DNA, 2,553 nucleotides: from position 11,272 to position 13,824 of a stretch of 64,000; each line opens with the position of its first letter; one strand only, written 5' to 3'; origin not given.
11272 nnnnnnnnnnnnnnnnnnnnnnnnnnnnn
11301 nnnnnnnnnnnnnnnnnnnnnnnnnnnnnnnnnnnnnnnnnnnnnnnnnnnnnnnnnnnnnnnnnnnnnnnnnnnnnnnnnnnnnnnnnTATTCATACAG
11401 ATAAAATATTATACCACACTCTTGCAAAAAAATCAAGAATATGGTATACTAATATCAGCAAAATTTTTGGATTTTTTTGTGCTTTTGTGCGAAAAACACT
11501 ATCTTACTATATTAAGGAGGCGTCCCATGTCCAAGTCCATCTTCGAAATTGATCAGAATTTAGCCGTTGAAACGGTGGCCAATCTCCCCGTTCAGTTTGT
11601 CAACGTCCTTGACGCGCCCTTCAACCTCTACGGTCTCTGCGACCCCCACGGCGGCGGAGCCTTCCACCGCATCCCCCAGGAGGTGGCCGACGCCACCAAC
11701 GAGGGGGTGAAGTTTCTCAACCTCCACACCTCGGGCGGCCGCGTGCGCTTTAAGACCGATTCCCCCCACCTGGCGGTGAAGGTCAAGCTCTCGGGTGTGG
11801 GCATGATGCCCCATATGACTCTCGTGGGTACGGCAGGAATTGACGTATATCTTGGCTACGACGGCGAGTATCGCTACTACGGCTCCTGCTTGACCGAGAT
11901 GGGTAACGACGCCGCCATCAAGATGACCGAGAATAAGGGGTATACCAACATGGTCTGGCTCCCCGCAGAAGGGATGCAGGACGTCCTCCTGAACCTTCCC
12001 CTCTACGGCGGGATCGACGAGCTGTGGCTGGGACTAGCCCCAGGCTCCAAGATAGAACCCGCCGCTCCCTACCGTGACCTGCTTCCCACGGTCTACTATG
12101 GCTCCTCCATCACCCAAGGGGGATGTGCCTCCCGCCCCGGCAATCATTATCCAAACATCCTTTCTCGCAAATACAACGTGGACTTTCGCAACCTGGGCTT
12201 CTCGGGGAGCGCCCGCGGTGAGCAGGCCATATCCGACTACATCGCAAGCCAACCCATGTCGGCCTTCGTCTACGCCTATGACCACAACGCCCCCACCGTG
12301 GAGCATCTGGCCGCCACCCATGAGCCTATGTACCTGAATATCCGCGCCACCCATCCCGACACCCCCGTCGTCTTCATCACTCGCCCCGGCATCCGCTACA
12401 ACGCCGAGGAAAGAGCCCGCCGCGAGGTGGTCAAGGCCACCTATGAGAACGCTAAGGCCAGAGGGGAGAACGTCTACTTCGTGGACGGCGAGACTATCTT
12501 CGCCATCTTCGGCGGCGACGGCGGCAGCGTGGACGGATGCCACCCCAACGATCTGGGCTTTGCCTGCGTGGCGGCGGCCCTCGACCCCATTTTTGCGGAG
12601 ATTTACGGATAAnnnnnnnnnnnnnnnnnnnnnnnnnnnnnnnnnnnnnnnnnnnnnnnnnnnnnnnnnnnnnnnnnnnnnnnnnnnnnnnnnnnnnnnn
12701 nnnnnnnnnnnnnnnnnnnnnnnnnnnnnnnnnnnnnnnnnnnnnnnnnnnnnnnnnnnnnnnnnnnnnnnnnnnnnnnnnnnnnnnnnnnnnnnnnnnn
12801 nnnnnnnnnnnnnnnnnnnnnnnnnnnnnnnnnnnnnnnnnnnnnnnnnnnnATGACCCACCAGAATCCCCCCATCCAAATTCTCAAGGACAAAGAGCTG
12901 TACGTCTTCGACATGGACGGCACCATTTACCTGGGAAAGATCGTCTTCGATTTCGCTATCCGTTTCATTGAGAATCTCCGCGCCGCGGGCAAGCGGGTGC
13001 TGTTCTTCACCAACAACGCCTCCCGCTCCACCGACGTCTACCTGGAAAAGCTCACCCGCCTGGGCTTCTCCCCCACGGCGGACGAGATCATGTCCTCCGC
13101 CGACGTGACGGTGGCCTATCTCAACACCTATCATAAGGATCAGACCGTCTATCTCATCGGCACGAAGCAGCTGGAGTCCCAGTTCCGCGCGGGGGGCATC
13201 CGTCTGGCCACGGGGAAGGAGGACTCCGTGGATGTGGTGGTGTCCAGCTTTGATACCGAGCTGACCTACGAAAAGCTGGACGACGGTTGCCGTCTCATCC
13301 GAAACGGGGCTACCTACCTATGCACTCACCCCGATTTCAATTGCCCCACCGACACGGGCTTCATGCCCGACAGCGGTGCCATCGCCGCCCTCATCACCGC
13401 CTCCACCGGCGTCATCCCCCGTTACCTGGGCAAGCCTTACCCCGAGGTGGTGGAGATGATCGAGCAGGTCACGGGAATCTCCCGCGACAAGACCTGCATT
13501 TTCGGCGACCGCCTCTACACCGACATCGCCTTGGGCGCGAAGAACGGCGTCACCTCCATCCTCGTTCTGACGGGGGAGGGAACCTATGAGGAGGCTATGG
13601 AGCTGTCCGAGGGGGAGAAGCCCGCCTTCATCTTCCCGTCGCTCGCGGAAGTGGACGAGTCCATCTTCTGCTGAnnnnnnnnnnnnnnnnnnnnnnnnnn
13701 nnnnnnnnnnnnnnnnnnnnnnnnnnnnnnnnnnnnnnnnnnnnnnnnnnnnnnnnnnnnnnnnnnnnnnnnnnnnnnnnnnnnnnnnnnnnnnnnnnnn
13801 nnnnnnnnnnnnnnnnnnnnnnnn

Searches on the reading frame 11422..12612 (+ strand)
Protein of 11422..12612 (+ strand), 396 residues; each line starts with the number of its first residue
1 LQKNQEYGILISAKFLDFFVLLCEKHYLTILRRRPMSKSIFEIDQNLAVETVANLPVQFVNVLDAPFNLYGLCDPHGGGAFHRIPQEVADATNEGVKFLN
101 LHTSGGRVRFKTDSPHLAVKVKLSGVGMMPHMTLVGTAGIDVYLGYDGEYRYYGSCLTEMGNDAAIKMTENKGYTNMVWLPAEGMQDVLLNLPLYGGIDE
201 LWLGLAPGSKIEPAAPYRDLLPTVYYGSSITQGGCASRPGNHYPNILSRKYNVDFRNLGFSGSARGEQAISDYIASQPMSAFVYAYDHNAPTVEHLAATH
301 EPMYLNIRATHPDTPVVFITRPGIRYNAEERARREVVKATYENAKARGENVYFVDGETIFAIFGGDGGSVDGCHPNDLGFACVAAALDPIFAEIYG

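Call 83: search_protein_families(library=pfam, proteins=[window:11422-12612:+], max_evalue=0.00001)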
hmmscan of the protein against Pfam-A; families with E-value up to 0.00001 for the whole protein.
window:11422-12612:+ (396 aa): 3 families
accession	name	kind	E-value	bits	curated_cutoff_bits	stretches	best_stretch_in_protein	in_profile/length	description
PF14606.12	Lipase_GDSL_3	-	3.9e-31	109.2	27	1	222-390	3-176/178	GDSL-like Lipase/Acylhydrolase family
PF14607.12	GxDLY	-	9.2e-25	87.6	27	1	58-211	2-146/146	N-terminus of Esterase_SGNH_hydro-type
PF13472.12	Lipase_GDSL_2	-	2.9e-10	41.4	32.9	1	226-380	2-176/178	GDSL-like Lipase/Acylhydrolase family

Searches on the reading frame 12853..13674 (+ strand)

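Call 83: search_protein_families(library=pfam, proteins=[window:12853-13674:+], max_evalue=0.00001)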
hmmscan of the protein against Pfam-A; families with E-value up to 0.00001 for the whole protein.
window:12853-13674:+ (273 aa): 3 families
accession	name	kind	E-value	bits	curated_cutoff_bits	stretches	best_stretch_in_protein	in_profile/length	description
PF13344.12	Hydrolase_6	-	3.1e-27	95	27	1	18-116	2-100/101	Haloacid dehalogenase-like hydrolase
PF13242.12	Hydrolase_like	-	2e-15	56.9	22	1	192-266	2-74/75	HAD-hyrolase-like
PF00702.32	Hydrolase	-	4e-09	37.6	26.4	1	16-230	3-189/191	haloacid dehalogenase-like hydrolase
